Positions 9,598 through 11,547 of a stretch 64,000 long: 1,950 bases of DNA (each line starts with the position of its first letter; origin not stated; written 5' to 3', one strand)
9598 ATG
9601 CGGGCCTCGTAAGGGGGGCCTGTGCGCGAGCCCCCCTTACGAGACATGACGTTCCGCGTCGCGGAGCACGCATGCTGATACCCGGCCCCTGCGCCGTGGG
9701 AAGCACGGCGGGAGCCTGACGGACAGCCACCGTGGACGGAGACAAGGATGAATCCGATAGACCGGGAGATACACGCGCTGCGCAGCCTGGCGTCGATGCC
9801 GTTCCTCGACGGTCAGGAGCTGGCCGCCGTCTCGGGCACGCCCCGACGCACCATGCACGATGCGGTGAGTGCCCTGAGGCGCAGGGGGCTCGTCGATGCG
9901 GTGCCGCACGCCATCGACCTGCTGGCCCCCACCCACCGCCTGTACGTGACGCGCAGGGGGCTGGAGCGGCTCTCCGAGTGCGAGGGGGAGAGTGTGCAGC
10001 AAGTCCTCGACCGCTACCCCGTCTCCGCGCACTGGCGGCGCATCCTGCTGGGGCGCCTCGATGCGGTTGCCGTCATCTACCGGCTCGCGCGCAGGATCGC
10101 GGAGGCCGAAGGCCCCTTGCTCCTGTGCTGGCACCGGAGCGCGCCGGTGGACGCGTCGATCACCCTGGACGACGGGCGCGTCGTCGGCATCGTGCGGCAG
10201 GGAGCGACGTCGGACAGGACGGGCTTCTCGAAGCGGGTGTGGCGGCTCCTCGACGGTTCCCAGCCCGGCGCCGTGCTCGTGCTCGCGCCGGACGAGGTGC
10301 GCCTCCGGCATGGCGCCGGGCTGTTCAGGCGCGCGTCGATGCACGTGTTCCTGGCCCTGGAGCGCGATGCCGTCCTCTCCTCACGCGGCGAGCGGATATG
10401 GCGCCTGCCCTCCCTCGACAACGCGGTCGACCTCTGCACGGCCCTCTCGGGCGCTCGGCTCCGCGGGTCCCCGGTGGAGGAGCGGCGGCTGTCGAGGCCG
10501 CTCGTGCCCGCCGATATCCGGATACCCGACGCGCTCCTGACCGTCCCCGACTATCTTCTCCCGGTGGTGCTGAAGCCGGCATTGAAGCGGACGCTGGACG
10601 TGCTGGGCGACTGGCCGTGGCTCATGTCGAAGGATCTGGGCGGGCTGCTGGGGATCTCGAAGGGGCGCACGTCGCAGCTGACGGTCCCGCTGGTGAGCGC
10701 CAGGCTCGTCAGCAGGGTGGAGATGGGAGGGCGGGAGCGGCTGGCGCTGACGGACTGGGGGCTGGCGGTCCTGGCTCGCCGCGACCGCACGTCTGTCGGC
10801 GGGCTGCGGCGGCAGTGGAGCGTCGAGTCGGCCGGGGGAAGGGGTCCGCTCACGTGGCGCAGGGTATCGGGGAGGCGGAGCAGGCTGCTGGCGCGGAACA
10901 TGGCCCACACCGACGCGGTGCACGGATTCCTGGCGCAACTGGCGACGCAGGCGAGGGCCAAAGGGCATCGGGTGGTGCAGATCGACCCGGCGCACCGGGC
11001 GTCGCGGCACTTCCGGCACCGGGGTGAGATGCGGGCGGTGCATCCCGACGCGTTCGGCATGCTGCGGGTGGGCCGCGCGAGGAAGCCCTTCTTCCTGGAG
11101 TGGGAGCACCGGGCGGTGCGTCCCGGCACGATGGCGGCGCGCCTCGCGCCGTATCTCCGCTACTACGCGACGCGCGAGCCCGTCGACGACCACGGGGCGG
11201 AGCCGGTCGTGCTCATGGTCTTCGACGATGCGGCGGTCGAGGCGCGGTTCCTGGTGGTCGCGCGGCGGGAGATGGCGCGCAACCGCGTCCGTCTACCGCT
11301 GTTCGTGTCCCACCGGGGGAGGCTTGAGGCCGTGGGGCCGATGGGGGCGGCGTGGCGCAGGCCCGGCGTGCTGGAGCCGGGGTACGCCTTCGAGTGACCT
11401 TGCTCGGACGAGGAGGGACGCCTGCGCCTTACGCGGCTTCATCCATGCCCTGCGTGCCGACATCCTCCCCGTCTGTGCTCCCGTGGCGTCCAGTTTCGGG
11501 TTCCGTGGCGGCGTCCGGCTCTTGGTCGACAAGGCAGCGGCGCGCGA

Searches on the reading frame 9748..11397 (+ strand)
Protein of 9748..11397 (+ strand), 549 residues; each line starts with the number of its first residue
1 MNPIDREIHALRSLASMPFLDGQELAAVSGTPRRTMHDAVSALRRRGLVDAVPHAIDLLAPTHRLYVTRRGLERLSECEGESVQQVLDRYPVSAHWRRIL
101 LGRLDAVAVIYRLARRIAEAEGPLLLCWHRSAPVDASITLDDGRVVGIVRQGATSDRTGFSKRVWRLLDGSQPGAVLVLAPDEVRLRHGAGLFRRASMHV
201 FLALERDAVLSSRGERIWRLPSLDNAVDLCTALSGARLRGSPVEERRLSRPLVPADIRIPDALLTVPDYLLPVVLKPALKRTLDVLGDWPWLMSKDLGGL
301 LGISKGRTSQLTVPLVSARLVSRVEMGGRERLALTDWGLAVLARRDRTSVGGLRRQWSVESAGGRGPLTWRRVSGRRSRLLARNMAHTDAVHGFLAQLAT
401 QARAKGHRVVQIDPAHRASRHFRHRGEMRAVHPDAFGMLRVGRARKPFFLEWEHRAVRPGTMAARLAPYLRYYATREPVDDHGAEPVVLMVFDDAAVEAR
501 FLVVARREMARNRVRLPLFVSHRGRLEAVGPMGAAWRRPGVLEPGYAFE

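Call 71: search_protein_families(library=pfam, proteins=[window:9748-11397:+], max_evalue=0.001)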
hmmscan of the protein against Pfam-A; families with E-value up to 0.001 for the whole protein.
window:9748-11397:+ (549 aa): 2 families
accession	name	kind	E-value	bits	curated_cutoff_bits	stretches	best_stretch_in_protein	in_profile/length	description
PF13814.12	Replic_Relax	-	6e-08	33.4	25.3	1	371-488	81-191/191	Replication-relaxation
PF12802.13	MarR_2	-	3.6e-05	24.3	27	0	6-54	6-55/61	MarR family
